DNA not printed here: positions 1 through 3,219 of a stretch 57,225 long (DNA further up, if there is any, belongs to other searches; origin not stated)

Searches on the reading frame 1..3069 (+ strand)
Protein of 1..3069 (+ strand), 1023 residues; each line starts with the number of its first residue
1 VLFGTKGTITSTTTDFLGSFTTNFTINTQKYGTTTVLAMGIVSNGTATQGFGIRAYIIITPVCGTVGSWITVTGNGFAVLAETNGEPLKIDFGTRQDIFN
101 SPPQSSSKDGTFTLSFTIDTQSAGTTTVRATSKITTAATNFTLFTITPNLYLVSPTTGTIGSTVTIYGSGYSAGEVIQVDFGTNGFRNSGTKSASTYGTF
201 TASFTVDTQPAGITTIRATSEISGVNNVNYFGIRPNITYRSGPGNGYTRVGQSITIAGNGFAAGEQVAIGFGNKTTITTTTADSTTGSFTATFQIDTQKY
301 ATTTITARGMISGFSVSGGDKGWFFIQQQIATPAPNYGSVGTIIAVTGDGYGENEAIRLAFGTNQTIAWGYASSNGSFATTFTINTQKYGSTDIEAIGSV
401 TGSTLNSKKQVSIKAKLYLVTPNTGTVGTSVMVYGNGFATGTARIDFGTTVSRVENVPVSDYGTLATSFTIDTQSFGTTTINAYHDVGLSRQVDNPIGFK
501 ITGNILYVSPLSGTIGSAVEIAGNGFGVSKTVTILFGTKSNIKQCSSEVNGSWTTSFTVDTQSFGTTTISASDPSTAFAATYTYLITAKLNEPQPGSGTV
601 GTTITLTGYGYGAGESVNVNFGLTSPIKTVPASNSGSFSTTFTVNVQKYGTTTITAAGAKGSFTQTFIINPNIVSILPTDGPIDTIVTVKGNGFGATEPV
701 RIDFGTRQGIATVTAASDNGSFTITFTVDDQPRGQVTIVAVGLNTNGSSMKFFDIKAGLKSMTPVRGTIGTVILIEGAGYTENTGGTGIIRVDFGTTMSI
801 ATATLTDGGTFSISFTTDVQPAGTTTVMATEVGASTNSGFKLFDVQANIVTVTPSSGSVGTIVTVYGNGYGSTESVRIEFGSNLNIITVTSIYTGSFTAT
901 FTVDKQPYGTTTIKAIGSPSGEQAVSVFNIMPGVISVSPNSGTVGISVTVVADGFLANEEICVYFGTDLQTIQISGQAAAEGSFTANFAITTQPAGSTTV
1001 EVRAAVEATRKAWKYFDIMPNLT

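Call 13: search_protein_families(library=pfam, proteins=[window:1-3000:+], max_evalue=0.01)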
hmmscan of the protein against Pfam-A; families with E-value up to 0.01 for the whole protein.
window:1-3000:+ (1000 aa): 0 families

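Call 29: find_related_loci(query=window:1-3069:+, collection=genome_contigs, flank=10000)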
Query window:1-3069:+ (1023 aa) in genome_contigs; peptide patterns used: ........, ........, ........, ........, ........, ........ (x = any residue, [..] = any of these).
68 stretches matched a pattern, but none encodes a relative of the query by tblastn (E <= 1e-3).
